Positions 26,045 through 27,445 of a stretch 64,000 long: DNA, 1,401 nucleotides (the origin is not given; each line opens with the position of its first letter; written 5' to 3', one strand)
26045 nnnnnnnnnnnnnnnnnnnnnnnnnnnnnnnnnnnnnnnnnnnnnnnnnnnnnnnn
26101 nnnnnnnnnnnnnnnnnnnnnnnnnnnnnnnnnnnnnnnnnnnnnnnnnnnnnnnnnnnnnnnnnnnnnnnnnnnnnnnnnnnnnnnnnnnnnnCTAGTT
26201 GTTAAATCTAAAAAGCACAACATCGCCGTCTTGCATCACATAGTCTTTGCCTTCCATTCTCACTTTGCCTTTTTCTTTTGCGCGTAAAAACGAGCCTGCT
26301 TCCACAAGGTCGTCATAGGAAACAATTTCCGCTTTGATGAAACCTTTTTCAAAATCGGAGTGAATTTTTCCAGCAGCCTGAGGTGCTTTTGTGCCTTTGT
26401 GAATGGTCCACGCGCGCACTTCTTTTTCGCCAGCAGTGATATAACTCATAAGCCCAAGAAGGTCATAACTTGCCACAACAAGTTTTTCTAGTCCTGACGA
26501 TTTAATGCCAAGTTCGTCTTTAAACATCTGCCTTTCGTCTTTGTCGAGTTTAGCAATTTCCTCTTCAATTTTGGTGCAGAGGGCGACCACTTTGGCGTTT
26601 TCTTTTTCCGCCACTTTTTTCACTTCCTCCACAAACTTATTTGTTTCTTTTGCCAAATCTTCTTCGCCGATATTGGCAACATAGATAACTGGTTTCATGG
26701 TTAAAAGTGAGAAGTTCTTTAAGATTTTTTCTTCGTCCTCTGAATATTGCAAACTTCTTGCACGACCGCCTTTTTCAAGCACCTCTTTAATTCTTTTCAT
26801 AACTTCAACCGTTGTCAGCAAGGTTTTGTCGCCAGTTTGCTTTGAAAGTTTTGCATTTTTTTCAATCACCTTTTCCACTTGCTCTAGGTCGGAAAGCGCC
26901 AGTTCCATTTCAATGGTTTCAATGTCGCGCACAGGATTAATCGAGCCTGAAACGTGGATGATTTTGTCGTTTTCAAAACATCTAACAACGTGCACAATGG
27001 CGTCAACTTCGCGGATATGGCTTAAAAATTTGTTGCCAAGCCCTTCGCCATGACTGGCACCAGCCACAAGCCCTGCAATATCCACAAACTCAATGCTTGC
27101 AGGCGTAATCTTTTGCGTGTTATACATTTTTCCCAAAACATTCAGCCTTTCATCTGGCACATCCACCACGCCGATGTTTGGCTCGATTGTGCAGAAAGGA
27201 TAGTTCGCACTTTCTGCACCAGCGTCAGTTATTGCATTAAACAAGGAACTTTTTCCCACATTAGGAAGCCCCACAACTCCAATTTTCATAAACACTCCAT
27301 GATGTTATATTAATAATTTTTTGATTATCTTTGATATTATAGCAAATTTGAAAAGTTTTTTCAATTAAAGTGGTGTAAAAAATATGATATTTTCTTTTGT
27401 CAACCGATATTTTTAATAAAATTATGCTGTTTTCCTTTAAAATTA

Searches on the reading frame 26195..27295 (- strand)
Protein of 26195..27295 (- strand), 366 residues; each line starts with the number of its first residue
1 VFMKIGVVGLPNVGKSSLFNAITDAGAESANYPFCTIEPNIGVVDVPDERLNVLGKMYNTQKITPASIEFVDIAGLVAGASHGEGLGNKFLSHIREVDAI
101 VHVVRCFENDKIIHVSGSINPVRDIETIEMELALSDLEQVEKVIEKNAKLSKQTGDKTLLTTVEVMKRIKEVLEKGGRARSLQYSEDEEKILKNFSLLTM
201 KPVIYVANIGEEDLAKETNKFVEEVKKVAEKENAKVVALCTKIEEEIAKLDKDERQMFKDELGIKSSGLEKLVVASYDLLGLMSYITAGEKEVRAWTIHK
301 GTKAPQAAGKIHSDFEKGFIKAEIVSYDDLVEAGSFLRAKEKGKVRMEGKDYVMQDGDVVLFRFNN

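Call 12: search_protein_families(library=pfam, proteins=[window:26195-27295:-])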
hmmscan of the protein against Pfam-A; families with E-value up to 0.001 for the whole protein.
window:26195-27295:- (366 aa): 3 families
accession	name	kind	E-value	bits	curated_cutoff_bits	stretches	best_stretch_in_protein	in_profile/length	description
PF06071.19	YchF-GTPase_C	-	6e-40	135.7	27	1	282-365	1-84/84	Protein of unknown function (DUF933)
PF01926.29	MMR_HSR1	-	2.5e-23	82.8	21.9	1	4-110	1-87/113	50S ribosome-binding GTPase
PF02421.24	FeoB_N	-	1e-08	35.3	27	1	4-53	2-51/156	Ferrous iron transport protein B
